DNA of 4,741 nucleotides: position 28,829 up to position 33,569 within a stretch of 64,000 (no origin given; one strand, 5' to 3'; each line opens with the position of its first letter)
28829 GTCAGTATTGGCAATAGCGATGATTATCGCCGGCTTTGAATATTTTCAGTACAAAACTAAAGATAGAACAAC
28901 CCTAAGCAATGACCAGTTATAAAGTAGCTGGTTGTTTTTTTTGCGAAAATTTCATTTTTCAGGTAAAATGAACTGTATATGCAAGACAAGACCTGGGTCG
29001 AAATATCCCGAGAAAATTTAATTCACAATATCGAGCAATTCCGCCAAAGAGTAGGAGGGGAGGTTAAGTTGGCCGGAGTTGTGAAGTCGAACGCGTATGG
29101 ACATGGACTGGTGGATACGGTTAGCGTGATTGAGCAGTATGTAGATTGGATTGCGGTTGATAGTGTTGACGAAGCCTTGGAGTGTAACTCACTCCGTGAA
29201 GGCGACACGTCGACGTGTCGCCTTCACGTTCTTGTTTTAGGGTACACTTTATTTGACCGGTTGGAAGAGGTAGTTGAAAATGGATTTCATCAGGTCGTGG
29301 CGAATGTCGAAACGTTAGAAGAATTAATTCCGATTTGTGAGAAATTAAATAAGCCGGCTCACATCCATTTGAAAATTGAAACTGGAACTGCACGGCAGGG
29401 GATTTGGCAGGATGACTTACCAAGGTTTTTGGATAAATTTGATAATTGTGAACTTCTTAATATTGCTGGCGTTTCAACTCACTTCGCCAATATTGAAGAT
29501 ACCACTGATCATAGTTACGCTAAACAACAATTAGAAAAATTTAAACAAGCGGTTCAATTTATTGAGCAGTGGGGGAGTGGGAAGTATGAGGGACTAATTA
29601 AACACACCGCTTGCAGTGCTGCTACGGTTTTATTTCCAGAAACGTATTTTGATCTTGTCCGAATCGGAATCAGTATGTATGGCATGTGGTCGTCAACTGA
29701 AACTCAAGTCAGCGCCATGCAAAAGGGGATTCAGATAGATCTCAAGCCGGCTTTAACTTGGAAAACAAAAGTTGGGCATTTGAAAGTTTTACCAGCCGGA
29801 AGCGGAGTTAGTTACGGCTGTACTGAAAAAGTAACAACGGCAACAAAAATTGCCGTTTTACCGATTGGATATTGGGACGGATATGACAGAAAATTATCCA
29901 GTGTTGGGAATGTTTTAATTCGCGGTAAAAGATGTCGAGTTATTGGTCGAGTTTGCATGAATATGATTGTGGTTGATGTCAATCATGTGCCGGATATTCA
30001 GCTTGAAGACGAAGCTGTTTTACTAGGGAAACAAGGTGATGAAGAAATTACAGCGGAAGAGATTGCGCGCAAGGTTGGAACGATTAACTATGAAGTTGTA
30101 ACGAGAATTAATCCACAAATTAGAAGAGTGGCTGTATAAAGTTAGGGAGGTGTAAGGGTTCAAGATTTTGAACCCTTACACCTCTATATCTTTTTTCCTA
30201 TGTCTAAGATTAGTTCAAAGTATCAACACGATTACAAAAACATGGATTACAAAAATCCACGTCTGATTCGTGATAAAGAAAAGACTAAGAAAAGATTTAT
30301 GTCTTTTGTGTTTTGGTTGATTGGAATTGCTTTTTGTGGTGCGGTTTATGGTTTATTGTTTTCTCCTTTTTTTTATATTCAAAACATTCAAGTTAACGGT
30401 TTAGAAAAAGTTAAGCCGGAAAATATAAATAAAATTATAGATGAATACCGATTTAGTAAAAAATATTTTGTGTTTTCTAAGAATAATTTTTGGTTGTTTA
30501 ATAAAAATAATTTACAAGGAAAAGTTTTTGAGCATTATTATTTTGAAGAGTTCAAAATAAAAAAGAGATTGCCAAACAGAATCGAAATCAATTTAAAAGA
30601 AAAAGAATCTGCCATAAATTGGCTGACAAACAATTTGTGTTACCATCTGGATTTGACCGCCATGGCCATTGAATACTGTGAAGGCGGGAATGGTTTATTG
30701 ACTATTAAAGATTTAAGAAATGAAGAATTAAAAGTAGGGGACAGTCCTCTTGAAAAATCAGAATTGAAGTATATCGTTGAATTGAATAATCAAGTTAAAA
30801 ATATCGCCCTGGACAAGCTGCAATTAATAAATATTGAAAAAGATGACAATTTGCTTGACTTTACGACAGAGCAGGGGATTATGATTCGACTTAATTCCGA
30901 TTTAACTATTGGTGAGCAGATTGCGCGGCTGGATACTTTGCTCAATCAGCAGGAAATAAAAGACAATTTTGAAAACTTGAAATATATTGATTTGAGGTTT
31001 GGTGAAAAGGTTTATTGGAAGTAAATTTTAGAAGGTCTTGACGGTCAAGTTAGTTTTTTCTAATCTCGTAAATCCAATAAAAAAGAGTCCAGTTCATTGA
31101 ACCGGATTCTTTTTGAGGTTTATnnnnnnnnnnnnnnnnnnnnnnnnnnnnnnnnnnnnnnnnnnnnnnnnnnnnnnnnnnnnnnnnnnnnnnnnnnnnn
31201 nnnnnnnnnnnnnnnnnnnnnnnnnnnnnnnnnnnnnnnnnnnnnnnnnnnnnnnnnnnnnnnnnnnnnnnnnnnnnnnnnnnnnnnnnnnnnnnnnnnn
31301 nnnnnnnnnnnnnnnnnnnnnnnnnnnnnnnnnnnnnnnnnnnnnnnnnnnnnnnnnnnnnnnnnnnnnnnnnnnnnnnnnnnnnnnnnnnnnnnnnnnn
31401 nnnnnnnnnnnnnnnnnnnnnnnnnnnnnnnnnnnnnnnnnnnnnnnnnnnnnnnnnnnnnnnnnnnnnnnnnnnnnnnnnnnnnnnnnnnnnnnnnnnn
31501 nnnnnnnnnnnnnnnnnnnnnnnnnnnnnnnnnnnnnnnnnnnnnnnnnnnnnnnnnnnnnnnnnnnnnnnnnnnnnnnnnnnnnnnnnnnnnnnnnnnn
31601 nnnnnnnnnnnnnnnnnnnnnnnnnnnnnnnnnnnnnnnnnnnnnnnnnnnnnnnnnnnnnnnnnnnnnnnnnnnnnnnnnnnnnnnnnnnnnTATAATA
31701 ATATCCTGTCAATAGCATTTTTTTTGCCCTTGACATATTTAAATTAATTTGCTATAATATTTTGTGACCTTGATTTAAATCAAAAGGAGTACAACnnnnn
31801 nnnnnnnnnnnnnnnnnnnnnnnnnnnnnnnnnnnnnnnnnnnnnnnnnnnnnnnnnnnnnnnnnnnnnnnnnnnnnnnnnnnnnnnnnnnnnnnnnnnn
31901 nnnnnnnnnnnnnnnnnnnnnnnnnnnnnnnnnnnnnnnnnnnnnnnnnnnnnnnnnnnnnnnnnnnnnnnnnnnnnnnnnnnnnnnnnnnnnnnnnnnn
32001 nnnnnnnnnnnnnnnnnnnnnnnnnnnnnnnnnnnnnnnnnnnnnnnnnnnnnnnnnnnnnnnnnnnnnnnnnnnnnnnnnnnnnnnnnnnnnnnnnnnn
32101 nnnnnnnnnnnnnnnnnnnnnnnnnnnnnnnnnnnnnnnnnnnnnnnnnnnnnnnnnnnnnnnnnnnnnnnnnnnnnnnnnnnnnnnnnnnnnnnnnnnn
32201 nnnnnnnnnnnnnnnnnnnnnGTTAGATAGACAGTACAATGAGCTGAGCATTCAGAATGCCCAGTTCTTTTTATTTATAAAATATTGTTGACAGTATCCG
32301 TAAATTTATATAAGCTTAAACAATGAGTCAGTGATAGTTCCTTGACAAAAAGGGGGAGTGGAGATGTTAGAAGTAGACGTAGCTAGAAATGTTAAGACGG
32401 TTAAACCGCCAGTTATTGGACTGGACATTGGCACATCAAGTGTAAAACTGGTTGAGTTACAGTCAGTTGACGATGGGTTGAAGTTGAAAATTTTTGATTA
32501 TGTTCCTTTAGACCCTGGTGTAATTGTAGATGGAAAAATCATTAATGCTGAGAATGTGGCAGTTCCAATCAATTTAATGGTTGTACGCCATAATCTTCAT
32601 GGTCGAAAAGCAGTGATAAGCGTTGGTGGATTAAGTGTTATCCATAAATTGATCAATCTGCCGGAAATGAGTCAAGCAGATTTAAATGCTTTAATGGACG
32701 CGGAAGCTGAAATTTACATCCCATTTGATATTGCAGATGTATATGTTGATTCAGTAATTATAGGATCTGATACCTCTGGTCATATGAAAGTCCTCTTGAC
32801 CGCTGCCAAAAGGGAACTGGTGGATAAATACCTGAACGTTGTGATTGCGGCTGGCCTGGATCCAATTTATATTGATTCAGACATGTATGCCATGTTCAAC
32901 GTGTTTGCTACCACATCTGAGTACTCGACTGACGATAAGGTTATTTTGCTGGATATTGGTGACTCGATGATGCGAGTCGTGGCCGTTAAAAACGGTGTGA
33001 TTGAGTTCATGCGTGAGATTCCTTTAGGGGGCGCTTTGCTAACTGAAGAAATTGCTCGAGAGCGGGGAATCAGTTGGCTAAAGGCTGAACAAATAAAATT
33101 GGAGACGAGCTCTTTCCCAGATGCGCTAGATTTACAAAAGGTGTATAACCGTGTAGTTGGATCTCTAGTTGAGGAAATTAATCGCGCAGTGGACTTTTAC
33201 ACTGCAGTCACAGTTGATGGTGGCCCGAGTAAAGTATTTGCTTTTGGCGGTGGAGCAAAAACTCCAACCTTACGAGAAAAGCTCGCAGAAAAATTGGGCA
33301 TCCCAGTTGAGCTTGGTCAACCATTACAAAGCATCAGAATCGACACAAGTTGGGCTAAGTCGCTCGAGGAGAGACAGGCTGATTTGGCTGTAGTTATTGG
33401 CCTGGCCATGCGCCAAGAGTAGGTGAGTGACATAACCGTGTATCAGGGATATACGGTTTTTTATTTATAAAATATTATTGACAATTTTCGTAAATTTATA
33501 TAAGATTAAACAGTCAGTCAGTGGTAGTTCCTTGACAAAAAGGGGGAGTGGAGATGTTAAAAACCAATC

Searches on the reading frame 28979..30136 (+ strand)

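Call 79: search_protein_families(library=pfam, proteins=[window:28979-30136:+], max_evalue=0.001)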
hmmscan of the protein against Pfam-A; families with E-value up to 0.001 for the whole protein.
window:28979-30136:+ (386 aa): 2 families
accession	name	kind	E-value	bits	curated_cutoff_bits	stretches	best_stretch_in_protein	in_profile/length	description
PF01168.26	Ala_racemase_N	-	1.1e-48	166.2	24.1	1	9-235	1-217/220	Alanine racemase, N-terminal domain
PF00842.27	Ala_racemase_C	-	1.4e-44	151.2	25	1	258-384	1-126/127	Alanine racemase, C-terminal domain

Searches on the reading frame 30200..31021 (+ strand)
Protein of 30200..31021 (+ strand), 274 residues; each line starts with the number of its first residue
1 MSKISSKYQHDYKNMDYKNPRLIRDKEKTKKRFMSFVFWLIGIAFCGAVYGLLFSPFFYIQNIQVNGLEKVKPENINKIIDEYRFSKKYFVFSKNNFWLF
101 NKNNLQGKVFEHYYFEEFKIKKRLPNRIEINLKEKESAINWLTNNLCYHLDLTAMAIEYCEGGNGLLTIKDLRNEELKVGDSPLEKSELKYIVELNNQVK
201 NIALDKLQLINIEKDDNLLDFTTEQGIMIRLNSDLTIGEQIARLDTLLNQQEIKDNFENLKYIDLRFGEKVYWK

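Call 79: search_protein_families(library=pfam, proteins=[window:30200-31021:+], max_evalue=0.001)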
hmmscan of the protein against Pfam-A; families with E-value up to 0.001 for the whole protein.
window:30200-31021:+ (274 aa): 1 family
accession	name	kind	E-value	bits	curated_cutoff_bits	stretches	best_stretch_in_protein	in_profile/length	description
PF08478.15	POTRA_1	-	7.6e-06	26.6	23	1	60-134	3-68/69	POTRA domain, FtsQ-type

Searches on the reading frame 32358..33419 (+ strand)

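Call 9: search_protein_families(library=pfam, proteins=[window:32358-33419:+], max_evalue=0.01)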
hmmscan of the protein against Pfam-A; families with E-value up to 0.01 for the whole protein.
window:32358-33419:+ (354 aa): 2 families
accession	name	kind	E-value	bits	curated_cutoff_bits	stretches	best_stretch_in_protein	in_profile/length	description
PF11104.14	PilM_2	-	2.3e-59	201.5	27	1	21-353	1-339/340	Type IV pilus assembly protein PilM;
PF14450.12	FtsA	-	1.4e-11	45.3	31.8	1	196-323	1-113/127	Cell division protein FtsA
